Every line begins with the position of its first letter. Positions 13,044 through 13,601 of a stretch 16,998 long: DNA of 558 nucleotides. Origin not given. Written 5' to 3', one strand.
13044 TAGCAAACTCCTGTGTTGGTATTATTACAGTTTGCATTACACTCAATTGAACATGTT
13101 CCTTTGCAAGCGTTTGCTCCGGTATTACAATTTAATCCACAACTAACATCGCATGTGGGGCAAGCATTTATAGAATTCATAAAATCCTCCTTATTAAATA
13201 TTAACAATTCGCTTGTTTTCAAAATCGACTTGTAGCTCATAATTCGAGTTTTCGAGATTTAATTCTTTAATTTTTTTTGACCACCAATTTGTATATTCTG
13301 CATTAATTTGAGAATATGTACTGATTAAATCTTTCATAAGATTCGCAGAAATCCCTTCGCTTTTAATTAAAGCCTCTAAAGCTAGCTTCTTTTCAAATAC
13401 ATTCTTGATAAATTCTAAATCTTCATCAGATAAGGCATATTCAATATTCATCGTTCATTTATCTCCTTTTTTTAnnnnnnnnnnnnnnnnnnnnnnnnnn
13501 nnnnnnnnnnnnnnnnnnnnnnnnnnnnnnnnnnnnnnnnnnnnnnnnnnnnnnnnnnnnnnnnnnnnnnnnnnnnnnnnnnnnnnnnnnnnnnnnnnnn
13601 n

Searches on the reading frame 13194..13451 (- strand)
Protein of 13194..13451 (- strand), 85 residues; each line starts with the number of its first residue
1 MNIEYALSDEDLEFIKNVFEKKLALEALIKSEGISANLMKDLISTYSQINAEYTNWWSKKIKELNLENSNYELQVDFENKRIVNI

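Call 9: search_protein_families(library=ncbifam, proteins=[window:13194-13451:-], max_evalue=0.01)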
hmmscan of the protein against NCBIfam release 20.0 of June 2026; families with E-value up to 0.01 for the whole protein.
window:13194-13451:- (85 aa): 1 family
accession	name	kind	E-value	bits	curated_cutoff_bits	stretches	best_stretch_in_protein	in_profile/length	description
TIGR04116.1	CXXX_rpt_assoc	equivalog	1.7e-06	28.1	50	1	8-83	6-89/90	CXXX repeat peptide modification system protein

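Call 10: search_protein_families(library=pfam, proteins=[window:13194-13451:-], max_evalue=0.01)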
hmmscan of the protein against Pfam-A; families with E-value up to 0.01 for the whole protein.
window:13194-13451:- (85 aa): 1 family
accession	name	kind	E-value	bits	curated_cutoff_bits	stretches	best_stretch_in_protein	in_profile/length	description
PF23799.1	DUF7175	-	0.0033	18.3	27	1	29-75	9-54/103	Domain of unknown function (DUF7175)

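Call 57: find_homologous_proteins(query=window:13197-13451:-, max_evalue=0.001)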
Query window:13197-13451:- (85 aa): 6 proteins with E <= 0.001 among 8 candidates.
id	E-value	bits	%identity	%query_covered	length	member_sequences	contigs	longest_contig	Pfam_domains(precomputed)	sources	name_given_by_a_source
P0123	1.3e-45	170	100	100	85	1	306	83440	-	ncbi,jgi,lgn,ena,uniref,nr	ncbi:hypothetical protein [Dubosiella newyorkensis]|jgi:CXXX repeat modification system protein|unir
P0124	1.7e-44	167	99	100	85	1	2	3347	-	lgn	-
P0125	2.2e-44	166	98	100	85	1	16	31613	-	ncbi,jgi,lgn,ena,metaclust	metaclust:\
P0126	8.9e-44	164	96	100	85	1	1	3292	-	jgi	-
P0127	2.5e-41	156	92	100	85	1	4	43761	-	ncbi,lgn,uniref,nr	ncbi:hypothetical protein [uncultured Dubosiella sp.]|uniref:hypothetical protein n=1 Tax=uncultured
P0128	9.9e-30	120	98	71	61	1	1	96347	-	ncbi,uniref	ncbi:hypothetical protein [Dubosiella newyorkensis]|uniref:hypothetical protein n=1 Tax=Dubosiella n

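Call 58: find_encoding_contigs(protein=P0127, flank=5000, max_places=4)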
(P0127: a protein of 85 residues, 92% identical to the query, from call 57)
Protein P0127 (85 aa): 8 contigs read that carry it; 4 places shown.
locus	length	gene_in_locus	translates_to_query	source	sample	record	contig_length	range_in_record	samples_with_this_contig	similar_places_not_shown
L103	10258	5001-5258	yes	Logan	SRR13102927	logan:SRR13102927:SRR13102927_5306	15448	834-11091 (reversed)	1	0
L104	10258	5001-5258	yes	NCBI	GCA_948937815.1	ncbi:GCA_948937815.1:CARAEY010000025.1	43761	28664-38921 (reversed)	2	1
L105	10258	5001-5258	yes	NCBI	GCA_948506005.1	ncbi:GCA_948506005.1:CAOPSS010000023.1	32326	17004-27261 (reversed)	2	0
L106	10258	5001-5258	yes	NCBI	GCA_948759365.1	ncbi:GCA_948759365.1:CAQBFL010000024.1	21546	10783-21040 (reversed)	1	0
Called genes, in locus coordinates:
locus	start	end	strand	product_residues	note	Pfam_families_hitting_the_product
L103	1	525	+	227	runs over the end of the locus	-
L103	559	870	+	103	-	-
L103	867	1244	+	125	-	-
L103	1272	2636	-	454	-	PF01381:HTH_3 (faint), PF13560:HTH_31 (weak), PF07719:TPR_2 (faint)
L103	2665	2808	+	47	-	-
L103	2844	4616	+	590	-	PF13353:Fer4_12, PF04055:Radical_SAM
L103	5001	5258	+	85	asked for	-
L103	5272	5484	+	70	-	-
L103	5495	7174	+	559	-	PF00664:ABC_membrane, PF00005:ABC_tran, PF02463:SMC_N (weak), PF13304:AAA_21 (faint)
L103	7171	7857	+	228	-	-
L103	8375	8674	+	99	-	PF05263:DUF722 (weak)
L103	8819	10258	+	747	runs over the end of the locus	PF01471:PG_binding_1 (faint), PF08924:Rv2525c_GlyHyd-like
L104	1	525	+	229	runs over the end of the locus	-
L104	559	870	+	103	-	-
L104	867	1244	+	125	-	-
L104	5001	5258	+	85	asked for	-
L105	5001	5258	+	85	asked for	-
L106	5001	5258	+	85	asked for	-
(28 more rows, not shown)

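Call 59: find_encoding_contigs(protein=P0123, flank=5000, max_places=8)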
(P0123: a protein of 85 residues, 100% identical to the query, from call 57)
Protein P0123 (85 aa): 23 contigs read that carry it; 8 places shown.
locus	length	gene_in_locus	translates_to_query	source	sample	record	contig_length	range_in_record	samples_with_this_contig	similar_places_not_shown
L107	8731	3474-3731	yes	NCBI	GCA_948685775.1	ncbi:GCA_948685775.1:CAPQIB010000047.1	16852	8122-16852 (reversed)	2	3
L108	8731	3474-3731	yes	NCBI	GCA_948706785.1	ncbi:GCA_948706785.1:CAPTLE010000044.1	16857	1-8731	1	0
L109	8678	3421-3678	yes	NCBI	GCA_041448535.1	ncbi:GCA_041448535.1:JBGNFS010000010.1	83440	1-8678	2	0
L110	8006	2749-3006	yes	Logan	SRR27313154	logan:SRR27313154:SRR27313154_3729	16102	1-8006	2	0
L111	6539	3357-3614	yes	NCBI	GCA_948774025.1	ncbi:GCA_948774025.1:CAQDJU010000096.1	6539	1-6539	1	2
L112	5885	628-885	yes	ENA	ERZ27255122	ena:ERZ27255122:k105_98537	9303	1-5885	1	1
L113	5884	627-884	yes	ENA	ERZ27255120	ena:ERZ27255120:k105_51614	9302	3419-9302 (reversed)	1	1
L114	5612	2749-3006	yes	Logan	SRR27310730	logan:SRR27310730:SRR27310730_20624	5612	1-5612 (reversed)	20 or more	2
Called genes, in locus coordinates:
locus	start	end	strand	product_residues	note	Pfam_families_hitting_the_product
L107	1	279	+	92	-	?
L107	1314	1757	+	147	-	PF13353:Fer4_12, PF04055:Radical_SAM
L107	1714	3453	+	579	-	PF13186:SPASM (faint)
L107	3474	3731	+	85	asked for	-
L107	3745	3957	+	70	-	-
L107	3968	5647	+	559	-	PF00664:ABC_membrane, PF02463:SMC_N (weak), PF00005:ABC_tran, PF13304:AAA_21 (faint)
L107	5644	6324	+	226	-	-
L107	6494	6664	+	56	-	-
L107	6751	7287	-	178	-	PF13420:Acetyltransf_4, PF00583:Acetyltransf_1, PF13508:Acetyltransf_7 (weak)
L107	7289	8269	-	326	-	PF01118:Semialdhyde_dh, PF02774:Semialdhyde_dhC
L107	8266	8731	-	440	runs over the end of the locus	PF00696:AA_kinase, PF13840:ACT_7 (faint), PF01842:ACT (weak), PF22468:ACT_9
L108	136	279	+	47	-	-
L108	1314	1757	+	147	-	PF13353:Fer4_12, PF04055:Radical_SAM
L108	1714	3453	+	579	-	PF13186:SPASM (faint)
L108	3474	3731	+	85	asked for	-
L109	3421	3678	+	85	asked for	-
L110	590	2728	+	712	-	PF04055:Radical_SAM, PF13353:Fer4_12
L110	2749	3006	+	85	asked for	-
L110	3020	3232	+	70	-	-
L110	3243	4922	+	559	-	PF00664:ABC_membrane, PF02463:SMC_N (weak), PF00005:ABC_tran, PF13304:AAA_21 (faint)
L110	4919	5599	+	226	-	-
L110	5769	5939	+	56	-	-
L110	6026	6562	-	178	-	PF13420:Acetyltransf_4, PF00583:Acetyltransf_1, PF13508:Acetyltransf_7 (weak)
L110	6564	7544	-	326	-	PF01118:Semialdhyde_dh, PF02774:Semialdhyde_dhC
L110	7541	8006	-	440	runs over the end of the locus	PF00696:AA_kinase, PF13840:ACT_7 (faint), PF01842:ACT (weak), PF22468:ACT_9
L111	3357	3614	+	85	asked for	-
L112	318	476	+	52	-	-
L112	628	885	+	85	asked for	-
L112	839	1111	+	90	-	-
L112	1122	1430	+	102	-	-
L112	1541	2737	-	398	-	PF00872:Transposase_mut, PF10551:MULE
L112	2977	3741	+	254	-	PF08220:HTH_DeoR, PF08279:HTH_11 (weak), PF00455:DeoRC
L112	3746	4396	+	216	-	PF00702:Hydrolase, PF13419:HAD_2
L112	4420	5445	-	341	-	PF13630:SdpI, PF10882:bPH_5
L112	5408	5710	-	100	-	PF25213:HVO_A0261_N (weak), PF12840:HTH_20, PF01022:HTH_5, PF12802:MarR_2 (faint), PF13412:HTH_24 (weak), PF08279:HTH_11 (faint)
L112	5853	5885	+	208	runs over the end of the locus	PF00440:TetR_N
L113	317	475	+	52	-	-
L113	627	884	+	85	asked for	-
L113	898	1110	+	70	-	-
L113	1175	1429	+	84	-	-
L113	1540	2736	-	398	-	PF00872:Transposase_mut, PF10551:MULE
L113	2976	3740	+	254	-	PF08220:HTH_DeoR, PF08279:HTH_11 (weak), PF00455:DeoRC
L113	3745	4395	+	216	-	PF00702:Hydrolase, PF13419:HAD_2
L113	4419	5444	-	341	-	PF13630:SdpI, PF10882:bPH_5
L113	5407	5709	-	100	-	PF25213:HVO_A0261_N (weak), PF12840:HTH_20, PF01022:HTH_5, PF12802:MarR_2 (faint), PF13412:HTH_24 (weak), PF08279:HTH_11 (faint)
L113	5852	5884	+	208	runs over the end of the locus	PF00440:TetR_N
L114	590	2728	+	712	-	PF04055:Radical_SAM, PF13353:Fer4_12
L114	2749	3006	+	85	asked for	-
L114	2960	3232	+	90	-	-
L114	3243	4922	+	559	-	PF00664:ABC_membrane, PF02463:SMC_N (weak), PF00005:ABC_tran, PF13304:AAA_21 (faint)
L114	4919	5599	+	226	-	-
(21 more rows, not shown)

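Call 74: predict_structure(alignment_id=A2)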
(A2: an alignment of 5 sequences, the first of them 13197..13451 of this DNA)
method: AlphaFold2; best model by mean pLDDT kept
length: 85 residues; sequences in the alignment: 5
mean_pLDDT: 90.3   pTM: 0.73
mean pLDDT of the five models: 90.3, 89.7, 89.4, 89.4, 88.0
residues with pLDDT >= 90: 55; 70-90: 29; 50-70: 1; < 50: 0
segments of 3 or more residues with pLDDT < 50: none
pLDDT, mean of each block of 10 residues (from residue 1): 85 94 93 91 95 94 84 88 88
secondary structure, 60 per line:
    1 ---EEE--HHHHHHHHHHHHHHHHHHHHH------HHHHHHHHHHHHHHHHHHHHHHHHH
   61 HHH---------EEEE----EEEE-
elements in order: E4-6 H9-29 H36-63 E73-76 E81-84

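Call 80: fold_search(model_id=the predicted structure, library=pdb)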
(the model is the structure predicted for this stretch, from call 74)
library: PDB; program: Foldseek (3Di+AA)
matches with E <= 10: 211; with E <= 0.001: 0
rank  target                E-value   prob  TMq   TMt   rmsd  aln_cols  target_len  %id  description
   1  7xnj_A                7.6e-01  0.89  0.56  0.68   2.3        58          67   16  Stress Response Facilitator A SrfA (released 2023-05-03)
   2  8axk_0                1.2e+00  0.18  0.29  0.35   9.6        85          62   10  Type 3 secretion system export apparatus core, inner rod and needle of Shigella flexneri (released 2023-03-01)
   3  7a5p_s                1.4e+00  0.66  0.49  0.54  21.5        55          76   18  Human C Complex Spliceosome - Medium-resolution PERIPHERY (released 2020-10-14)
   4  9l5s_CV               1.6e+00  0.66  0.54  0.65   2.6        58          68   19  Cryo-EM structure of the thermophile spliceosome (state B*Q1) (released 2025-03-12)
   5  3qf7_A                1.6e+00  0.25  0.44  0.12  10.5        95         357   20  The Mre11:Rad50 complex forms an ATP dependent molecular clamp in DNA double-strand break repair (released 2011-04-20)
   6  8txr_d                1.7e+00  0.57  0.46  0.62   3.6        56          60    7  E. coli ExoVII(H238A) (released 2024-01-31)
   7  7ado_B                1.9e+00  0.20  0.36  0.13  11.0        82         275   18  Cryo-EM structure of human ER membrane protein complex in lipid nanodiscs (released 2020-12-02)
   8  7xnj_D                2.4e+00  0.51  0.52  0.63   2.4        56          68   14  Stress Response Facilitator A SrfA (released 2023-05-03)
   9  9e0j_F                2.5e+00  0.47  0.48  0.29   4.6        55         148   18  Structure and evolution of Photosystem I in the early-branching cyanobacterium Anthocerotibacter panamensis (released 2025-05-07)
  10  5j73_D                2.5e+00  0.41  0.50  0.57   2.7        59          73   24  De novo design of protein homo-oligomers with modular hydrogen bond network-mediated specificity (released 2016-05-25)
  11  8zak_B                2.5e+00  0.33  0.44  0.17   6.4        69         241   22  Crystal structure of the channel protein CorA from Campylobacter jejuni in complex with Ni2+ (released 2024-06-19)
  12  4oyd_B                2.5e+00  0.30  0.41  0.30   7.9        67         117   16  Crystal structure of a computationally designed inhibitor of an Epstein-Barr viral Bcl-2 protein (released 2014-07-09)
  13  3lay_J                2.5e+00  0.28  0.45  0.46   3.2        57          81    7  Alpha-Helical barrel formed by the decamer of the zinc resistance-associated protein (STM4172) from Salmonella enteric (released 2010-01-19)
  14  8ro1_D                2.5e+00  0.23  0.39  0.20   3.0        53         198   21  Structure of the C. elegans Intron Lariat Spliceosome double-primed for disassembly (ILS'') (released 2024-08-07)
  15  6ff7_w                2.7e+00  0.60  0.51  0.74   2.1        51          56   20  human Bact spliceosome core structure (released 2019-03-13)
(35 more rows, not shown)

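Call 90: search_protein_families(library=ncbifam, proteins=[L110:590-2728:+, L103:1272-2636:-], max_evalue=0.00001)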
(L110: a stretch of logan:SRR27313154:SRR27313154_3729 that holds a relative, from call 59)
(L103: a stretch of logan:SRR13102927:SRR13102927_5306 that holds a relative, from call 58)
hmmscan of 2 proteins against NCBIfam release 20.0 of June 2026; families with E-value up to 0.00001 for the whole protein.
L110:590-2728:+ (712 aa): 53 families (the best 25 are shown)
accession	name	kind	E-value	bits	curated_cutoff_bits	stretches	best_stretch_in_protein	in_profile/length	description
TIGR04115.1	rSAM_Cxxx_rpt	equivalog_domain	2.3e-135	451.7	350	1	18-373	1-359/359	radical SAM peptide maturase, CXXX-repeat target family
NF047865.1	rSAM_PapB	equivalog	1.2e-62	212.1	340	1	19-337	3-313/330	PapB family radical SAM/SPASM ranthipeptide maturase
TIGR04119.1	CXXX_matur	equivalog_domain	1.9e-47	161.4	150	2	502-682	2-185/210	CXXX repeat peptide maturase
NF040492.1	not_ScfB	exception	2.3e-44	152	855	1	18-368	94-442/450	ScfB-related radical SAM/SPASM orphan maturase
TIGR03974.1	rSAM_six_Cys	equivalog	2.6e-43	148.6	425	1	17-368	95-443/451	thioether cross-link-forming SCIFF peptide maturase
TIGR04068.1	rSAM_ocin_clost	equivalog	6e-41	140.8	500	1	19-176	84-237/462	Cys-rich peptide radical SAM maturase CcpM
TIGR03906.1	quino_hemo_SAM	equivalog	2e-36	125.7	453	1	19-350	94-421/467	quinohemoprotein amine dehydrogenase maturation protein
TIGR04064.1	rSAM_nif11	equivalog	5.2e-29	101.3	518.7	1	19-206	78-259/459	nif11-like peptide radical SAM maturase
NF038170.1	lachnocin_rSAM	equivalog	9.5e-27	93.9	550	1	19-381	76-428/440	lachnocin radical SAM maturase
TIGR04280.1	geopep_mat_rSAM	hypoth_equivalog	3.9e-24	85.4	400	1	20-168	85-228/428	geopeptide radical SAM maturase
NF035951.1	rSAM_RumMC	equivalog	3.4e-22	78.8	720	1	21-170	114-259/510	RumMC family radical SAM sactipeptide maturase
NF041298.1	rSAM_mat_DynA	equivalog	5.7e-22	78.2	450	1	26-337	8-318/356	dynobactin maturation radical SAM/SPASM protein DynA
NF038107.1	rSAM_NF038107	equivalog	1.6e-21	76.6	600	1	20-167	86-230/444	Cys-every-fifth radical SAM/SPASM peptide maturase CefB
TIGR04148.1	GG_samocin_CFB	equivalog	4.6e-21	75.5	300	1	19-176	17-175/411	radical SAM peptide maturase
TIGR04463.1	rSAM_vs_C_rich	equivalog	5.5e-21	74.8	525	1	21-205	84-264/438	TIGR04463 family radical SAM/SPASM RiPP maturase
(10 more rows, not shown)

L103:1272-2636:- (454 aa): 0 families
